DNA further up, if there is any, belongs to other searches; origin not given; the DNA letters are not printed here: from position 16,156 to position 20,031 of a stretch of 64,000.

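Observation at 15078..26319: Seven-gene, 11-kb envelope-spanning sensory operon with three kinases, one receiver and no output domain, not assignable to a known system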

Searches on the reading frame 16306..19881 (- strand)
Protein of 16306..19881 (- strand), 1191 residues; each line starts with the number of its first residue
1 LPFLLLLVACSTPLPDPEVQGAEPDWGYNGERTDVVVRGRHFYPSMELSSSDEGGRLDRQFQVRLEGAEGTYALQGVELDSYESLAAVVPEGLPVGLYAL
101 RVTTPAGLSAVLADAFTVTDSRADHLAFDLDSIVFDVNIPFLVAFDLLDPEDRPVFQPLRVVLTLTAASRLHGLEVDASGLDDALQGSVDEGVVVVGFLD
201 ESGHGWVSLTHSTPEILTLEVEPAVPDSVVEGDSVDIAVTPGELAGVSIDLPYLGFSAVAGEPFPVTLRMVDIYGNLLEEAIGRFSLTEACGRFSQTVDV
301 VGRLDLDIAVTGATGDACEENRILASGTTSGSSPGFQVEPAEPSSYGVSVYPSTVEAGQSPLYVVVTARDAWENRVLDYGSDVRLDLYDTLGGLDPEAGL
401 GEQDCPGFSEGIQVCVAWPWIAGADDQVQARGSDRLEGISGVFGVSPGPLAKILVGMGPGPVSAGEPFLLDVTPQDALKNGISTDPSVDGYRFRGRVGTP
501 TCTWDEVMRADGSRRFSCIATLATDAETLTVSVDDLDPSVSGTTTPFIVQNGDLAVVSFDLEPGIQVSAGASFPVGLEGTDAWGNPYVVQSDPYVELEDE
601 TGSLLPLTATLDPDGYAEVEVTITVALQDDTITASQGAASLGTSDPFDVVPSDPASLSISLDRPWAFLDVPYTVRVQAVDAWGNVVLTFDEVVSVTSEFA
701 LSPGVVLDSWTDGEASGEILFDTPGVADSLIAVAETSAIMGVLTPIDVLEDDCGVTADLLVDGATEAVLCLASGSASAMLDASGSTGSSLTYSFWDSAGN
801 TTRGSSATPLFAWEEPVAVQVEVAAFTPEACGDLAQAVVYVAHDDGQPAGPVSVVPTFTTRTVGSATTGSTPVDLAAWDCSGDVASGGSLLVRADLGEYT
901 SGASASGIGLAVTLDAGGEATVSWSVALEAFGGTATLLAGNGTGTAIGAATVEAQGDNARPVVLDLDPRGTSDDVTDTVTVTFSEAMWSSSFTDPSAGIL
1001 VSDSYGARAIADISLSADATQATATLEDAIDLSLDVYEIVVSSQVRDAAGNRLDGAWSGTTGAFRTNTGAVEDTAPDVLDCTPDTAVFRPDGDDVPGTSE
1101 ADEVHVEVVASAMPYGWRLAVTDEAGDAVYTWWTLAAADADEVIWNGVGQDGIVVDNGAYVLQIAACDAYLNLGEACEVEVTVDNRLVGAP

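Call 5: search_protein_families(library=pfam, proteins=[window:16306-19881:-], max_evalue=0.01)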
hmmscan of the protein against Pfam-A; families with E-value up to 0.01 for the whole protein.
window:16306-19881:- (1191 aa): 1 family
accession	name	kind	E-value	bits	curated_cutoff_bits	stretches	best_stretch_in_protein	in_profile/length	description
PF13205.12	Big_5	-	2.4e-07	31.9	23.6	1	957-1058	1-102/105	Bacterial Ig-like domain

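Call 6: search_protein_families(library=ncbifam, proteins=[window:16306-19881:-], max_evalue=0.01)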
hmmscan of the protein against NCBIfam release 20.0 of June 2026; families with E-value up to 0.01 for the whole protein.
window:16306-19881:- (1191 aa): 1 family
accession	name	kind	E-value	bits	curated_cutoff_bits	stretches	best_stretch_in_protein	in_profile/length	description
NF009453.0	PRK12813.1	equivalog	0.0085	15.6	264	0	1107-1168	116-175/223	flagellar basal body rod modification protein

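Call 22: find_homologous_proteins(query=window:16306-19881:-)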
Query window:16306-19881:- (1191 aa): 21 proteins with E <= 0.001 among 8000 candidates.
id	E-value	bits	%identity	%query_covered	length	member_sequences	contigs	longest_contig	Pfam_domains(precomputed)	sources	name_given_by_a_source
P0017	0.0e+0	2612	100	100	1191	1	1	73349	PF13205.13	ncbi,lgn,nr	ncbi:MAG: Ig-like domain-containing protein [Deltaproteobacteria bacterium]|nr:Ig-like domain-contai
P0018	0.0e+0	1576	63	100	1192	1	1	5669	PF13205.13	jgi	jgi:hypothetical protein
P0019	0.0e+0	1522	62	100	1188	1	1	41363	PF13205.13,PF13860.13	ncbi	-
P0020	7.6e-294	996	46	100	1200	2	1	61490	PF13205.13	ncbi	ncbi:MAG: Ig-like domain-containing protein [Pseudomonadota bacterium]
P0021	4.9e-275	934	43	100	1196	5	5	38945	PF13205.13,PF13860.13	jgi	jgi:hypothetical protein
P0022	1.6e-272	925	44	100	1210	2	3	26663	-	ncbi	-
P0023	3.8e-265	901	43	100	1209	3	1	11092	PF13205.13,PF13860.13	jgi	jgi:hypothetical protein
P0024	7.8e-224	764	39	100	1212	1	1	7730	-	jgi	jgi:hypothetical protein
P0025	7.3e-181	622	37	99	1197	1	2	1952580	PF13205.13,PF13860.13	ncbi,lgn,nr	ncbi:MAG: Ig-like domain-containing protein [Alphaproteobacteria bacterium]|nr:Ig-like domain-contai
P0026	1.3e-180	621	37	99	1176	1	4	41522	-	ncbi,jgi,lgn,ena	-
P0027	2.9e-177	610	37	99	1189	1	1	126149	PF13205.13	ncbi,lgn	-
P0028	1.6e-169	584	36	99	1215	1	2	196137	PF13205.13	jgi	jgi:hypothetical protein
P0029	1.7e-163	564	36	99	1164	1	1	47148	PF13205.13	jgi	jgi:hypothetical protein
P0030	2.4e-161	557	36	99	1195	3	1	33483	PF13205.13,PF13860.13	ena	-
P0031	2.1e-158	547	35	99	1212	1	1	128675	PF13205.13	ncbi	-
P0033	6.0e-101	357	31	100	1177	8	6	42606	PF13205.13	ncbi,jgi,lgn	ncbi:MAG: hypothetical protein ACJATT_004035 [Myxococcota bacterium]|jgi:hypothetical protein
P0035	6.8e-89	317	31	99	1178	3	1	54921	-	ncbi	ncbi:MAG: hypothetical protein RLZZ299_2932 [Pseudomonadota bacterium]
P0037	7.7e-7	45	24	57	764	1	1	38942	-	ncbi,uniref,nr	ncbi:hypothetical protein [Archangium sp.]|uniref:hypothetical protein n=1 Tax=Archangium sp. TaxID=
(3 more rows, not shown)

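Call 24: find_encoding_contigs(protein=P0025, flank=10000, max_places=1)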
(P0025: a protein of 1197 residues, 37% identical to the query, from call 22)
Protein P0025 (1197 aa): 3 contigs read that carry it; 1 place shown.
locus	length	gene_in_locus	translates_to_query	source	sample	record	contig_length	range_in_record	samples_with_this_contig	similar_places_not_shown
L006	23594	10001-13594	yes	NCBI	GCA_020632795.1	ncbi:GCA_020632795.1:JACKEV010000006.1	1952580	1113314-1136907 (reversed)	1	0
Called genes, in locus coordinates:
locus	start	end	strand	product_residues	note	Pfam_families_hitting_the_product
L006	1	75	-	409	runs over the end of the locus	PF14238:DUF4340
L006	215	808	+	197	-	PF01025:GrpE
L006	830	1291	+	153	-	PF00588:SpoU_methylase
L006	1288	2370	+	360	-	PF00483:NTP_transferase, PF12804:NTP_transf_3, PF22640:ManC_GMP_beta-helix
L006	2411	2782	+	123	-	-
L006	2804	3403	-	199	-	-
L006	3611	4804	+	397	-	PF00072:Response_reg, PF00512:HisKA (faint), PF02518:HATPase_c, PF14501:HATPase_c_5 (weak)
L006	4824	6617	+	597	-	PF00672:HAMP, PF00512:HisKA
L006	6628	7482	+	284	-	PF04773:FecR (weak), PF09136:Glucodextran_B (weak), PF17936:Big_6 (weak)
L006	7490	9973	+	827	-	-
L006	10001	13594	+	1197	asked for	PF13205:Big_5 (weak), PF13860:FlgD_ig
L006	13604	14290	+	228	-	PF00512:HisKA, PF13581:HATPase_c_2 (weak), PF02518:HATPase_c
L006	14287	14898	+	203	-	PF13432:TPR_16 (faint), PF14559:TPR_19 (faint)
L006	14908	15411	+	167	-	PF07719:TPR_2 (faint), PF14559:TPR_19 (faint)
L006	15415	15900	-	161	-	PF04186:FxsA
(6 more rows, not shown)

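Call 25: find_encoding_contigs(protein=P0033, flank=10000, max_places=1)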
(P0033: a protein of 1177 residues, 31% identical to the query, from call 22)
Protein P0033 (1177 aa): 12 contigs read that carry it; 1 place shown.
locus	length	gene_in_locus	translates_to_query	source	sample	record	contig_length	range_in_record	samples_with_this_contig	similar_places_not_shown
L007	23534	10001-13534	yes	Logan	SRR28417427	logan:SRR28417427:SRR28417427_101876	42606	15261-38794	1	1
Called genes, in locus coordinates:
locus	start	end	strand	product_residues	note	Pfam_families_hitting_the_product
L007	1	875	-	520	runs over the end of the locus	PF01553:Acyltransferase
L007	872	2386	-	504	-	PF00069:Pkinase, PF01636:APH (faint), PF07714:PK_Tyr_Ser-Thr, PF03109:ABC1 (weak)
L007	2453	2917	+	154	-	PF00588:SpoU_methylase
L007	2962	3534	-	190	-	-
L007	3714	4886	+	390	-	PF00072:Response_reg, PF00512:HisKA (weak), PF02518:HATPase_c, PF14501:HATPase_c_5 (weak)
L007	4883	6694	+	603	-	PF00672:HAMP, PF00512:HisKA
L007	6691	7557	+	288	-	PF04773:FecR (faint), PF09136:Glucodextran_B (faint)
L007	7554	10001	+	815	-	-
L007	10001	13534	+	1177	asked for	PF13205:Big_5 (weak)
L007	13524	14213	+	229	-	PF00512:HisKA (weak), PF13581:HATPase_c_2 (faint), PF02518:HATPase_c, PF14501:HATPase_c_5 (weak)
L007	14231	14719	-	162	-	PF07719:TPR_2 (faint), PF13428:TPR_14 (faint), PF13432:TPR_16 (weak), PF14559:TPR_19 (weak)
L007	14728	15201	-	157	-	PF04186:FxsA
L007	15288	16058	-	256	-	PF01503:PRA-PH (faint), PF03819:MazG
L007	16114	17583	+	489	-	PF00069:Pkinase, PF07714:PK_Tyr_Ser-Thr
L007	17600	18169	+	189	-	PF09831:DUF2058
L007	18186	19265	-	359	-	PF26550:Tricorn_2nd (faint), PF00930:DPPIV_N (faint), PF26549:Tricorn_N, PF07676:PD40, PF26549:Tricorn_N (weak), PF07676:PD40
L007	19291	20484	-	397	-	-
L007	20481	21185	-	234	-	PF00005:ABC_tran, PF13304:AAA_21 (faint)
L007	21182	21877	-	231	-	PF00005:ABC_tran, PF13304:AAA_21 (faint)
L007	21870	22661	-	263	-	-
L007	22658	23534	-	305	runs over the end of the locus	PF00528:BPD_transp_1 (weak)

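Call 26: find_encoding_contigs(protein=P0035, flank=10000, max_places=1)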
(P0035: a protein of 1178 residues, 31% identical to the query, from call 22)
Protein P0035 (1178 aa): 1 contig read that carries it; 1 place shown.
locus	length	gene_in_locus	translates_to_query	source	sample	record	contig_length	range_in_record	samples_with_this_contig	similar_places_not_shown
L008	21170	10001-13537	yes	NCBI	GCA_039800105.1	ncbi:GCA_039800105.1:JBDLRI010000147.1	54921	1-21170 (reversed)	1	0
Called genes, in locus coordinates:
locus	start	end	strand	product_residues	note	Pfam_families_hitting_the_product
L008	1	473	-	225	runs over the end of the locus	PF03379:CcmB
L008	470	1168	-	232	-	PF00005:ABC_tran, PF13191:AAA_16, PF13304:AAA_21 (weak)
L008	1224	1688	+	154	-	PF00588:SpoU_methylase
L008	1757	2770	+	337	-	PF00483:NTP_transferase, PF12804:NTP_transf_3, PF22640:ManC_GMP_beta-helix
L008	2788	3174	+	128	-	-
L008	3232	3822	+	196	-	-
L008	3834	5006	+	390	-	PF00072:Response_reg, PF00512:HisKA, PF13581:HATPase_c_2 (weak), PF02518:HATPase_c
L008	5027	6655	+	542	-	PF00672:HAMP, PF00512:HisKA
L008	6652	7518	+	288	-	-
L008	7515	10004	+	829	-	-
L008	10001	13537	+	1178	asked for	-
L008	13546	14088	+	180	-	PF07719:TPR_2 (faint), PF13432:TPR_16 (weak), PF14559:TPR_19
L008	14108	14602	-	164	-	PF04186:FxsA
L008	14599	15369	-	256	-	PF01503:PRA-PH (faint), PF03819:MazG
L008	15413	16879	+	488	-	PF00069:Pkinase, PF07714:PK_Tyr_Ser-Thr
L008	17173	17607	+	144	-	-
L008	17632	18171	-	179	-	PF08712:Nfu_N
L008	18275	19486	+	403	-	PF01082:Cu2_monooxygen (weak), PF03712:Cu2_monoox_C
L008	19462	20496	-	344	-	PF01381:HTH_3 (faint), PF09339:HTH_IclR (faint), PF14394:DUF4423 (weak)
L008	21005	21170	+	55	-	?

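Call 49: find_encoding_contigs(protein=P0037, flank=10000, max_places=1)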
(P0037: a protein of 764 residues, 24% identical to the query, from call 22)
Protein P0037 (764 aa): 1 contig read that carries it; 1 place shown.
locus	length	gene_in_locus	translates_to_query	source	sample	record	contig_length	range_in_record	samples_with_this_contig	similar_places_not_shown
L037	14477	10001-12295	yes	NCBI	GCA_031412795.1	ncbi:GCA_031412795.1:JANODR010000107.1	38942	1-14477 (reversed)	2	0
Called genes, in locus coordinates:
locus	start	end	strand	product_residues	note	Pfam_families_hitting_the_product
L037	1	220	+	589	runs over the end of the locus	PF01433:Peptidase_M1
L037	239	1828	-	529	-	PF02881:SRP54_N, PF00448:SRP54, PF06414:Zeta_toxin (weak)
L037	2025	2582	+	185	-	-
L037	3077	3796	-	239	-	PF24481:CT398_CC, PF02591:Zn_ribbon_9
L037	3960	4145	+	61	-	-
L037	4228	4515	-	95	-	PF09538:FYDLN_acid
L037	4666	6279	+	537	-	PF13717:Zn_ribbon_4, PF14237:GYF_2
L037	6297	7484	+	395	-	PF07690:MFS_1, PF12832:MFS_1_like, PF07690:MFS_1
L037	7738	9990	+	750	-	PF18565:Glyco_hydro2_C5 (faint), PF02369:Big_1 (weak), PF09134:Invasin_D3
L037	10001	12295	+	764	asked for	-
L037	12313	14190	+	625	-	PF02743:dCache_1, PF00672:HAMP, PF00512:HisKA, PF02518:HATPase_c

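Call 53: search_protein_families(library=pfam, proteins=[L037:12313-14190:+, L037:7738-9990:+, L037:10001-12295:+], max_evalue=1)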
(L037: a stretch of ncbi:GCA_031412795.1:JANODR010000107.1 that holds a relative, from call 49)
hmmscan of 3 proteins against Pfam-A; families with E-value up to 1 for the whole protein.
L037:12313-14190:+ (625 aa): 6 families
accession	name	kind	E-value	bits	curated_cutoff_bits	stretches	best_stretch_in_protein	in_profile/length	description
PF02518.31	HATPase_c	-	1.5e-22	80.6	26.4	1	508-618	1-110/111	Histidine kinase-, DNA gyrase B-, and HSP90-like ATPase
PF00672.30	HAMP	-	3.6e-16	59.7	25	1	310-361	1-52/53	HAMP domain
PF00512.31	HisKA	-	1.5e-14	54.2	26.9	1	402-464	3-64/66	His Kinase A (phospho-acceptor) domain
PF02743.24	dCache_1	-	3.7e-10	40.2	45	1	35-275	4-239/240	Cache domain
PF14501.12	HATPase_c_5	-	0.0071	16.7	22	1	513-607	6-94/102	GHKL domain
PF10399.14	UCR_Fe-S_N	-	0.2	11.5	24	1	10-26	15-31/41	Ubiquitinol-cytochrome C reductase Fe-S subunit TAT signal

L037:7738-9990:+ (750 aa): 6 families
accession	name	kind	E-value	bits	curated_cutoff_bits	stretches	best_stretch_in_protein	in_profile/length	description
PF09134.16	Invasin_D3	-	1.9e-25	89.6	33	3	294-370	6-84/98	Invasin, domain 3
PF02369.22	Big_1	-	3e-22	79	34.9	3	294-359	3-72/93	Bacterial Ig-like domain (group 1)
PF18565.7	Glyco_hydro2_C5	-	1.7e-05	25.1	32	1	481-515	1-35/103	Glycoside hydrolase family 2 C-terminal domain 5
PF00630.25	Filamin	-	0.0039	18.4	26.9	1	310-357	23-72/93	Filamin/ABP280 repeat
PF21834.1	DUF6894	-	0.0063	17.1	24.1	0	299-322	34-61/69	Domain of unknown function (DUF6894)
PF01568.27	Molydop_binding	-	0.21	12.1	26.8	0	305-340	24-61/110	Molydopterin dinucleotide binding domain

L037:10001-12295:+ (764 aa): 1 family
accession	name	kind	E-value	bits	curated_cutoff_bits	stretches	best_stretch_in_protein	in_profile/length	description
PF02753.23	PapD_C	-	0.12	13.2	22.8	0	541-591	19-62/63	Pili assembly chaperone PapD, C-terminal domain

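Call 64: predict_structure(alignment_id=A2)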
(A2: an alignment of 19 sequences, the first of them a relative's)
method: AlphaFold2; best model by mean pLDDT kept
length: 1191 residues; sequences in the alignment: 19
mean_pLDDT: 89.0   pTM: 0.48
mean pLDDT of the five models: 89.0, 87.5, 86.9, 86.8, 86.5
residues with pLDDT >= 90: 741; 70-90: 405; 50-70: 30; < 50: 15
segments of 3 or more residues with pLDDT < 50: 1-11, 51-54
pLDDT, mean of each block of 10 residues (from residue 1): 36 77 85 90 73 56 89 90 92 88 89 87 86 84 89 86 90 86 84 89 91 88 83 90 85 87 93 79 92 91 92 85 92 93 91 85 91 85 84 62 79 88 86 90 87 84 89 88 84 87 86 88 89 85 90 89 90 92 84 87 91 90 92 88 92 93 91 92 91 93 90 90 93 93 91 94 92 87 93 91 93 92 95 95 93 96 93 97 94 95 92 96 96 94 91 92 94 94 93 80 92 92 94 94 93 91 95 96 96 92 97 96 91 94 95 93 96 96 88 61
secondary structure, 60 per line:
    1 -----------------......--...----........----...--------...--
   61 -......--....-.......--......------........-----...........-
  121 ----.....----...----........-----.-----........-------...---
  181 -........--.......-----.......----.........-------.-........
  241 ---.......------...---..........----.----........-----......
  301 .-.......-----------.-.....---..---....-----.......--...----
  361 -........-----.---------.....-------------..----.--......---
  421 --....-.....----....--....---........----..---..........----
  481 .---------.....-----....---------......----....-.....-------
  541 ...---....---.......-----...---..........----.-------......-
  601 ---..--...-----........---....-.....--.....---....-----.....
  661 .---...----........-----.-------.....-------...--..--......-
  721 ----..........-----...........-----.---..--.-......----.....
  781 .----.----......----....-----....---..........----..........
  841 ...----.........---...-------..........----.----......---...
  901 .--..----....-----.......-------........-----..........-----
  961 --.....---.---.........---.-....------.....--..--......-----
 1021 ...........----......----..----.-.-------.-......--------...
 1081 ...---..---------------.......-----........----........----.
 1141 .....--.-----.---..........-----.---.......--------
elements in order (helices of 4 or more, strands of 3 or more residues): E18-23 E26-28 E33-40 E45-47 E56-58 E62-67 E70-73 E75-81 E84-89 E96-103 E109-119 E125-129 E134-136 E141-148 E160-167 E175-177 E182-189 E192-198 E204-210 E215-223 E233-240 E244-250 E257-259 E263-272 E282-289 E295-301 E303-309 E323-327 E336-339 E345-351 E354-356 E362-369 E385-389 E412-417 E423-426 E428-432 E437-440 E443-446 E450-457 E467-476 E491-495 E501-504 E514-519 E524-527 E529-533 E541-543 E547-550 E554-560 E566-568 E572-581 E594-599 E608-610 E616-623 E627-630 E632-636 E639-643 E647-650 E656-661 E665-667 E672-679 E693-697 E705-707 E714-719 E725-734 E740-750 E766-771 E776-781 E791-796 E801-804 E810-813 E817-826 E831-843 E848-856 E860-862 E870-879 E889-894 E898-901 E910-913 E919-925 E933-940 E946-955 E963-967 E975-983 H989-992 E999-1003 E1010-1015 E1021-1031 E1036-1041 E1064-1069 E1078-1083 E1104-1110 E1116-1123 E1128-1135 E1140-1145 E1158-1167 E1177-1183
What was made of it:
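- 16306..19881 (-): E: 1191-aa lipoprotein made of about eleven Ig-like domains (Big_5 and FlgD_ig types at the C-terminus) with several Cys residues invariant across the family. The TTG start is preceded by GGGAG. The AlphaFold2 model (pLDDT 89.0) is all-beta (call 64).
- The E model has pLDDT 89 and is all-beta (call 64).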
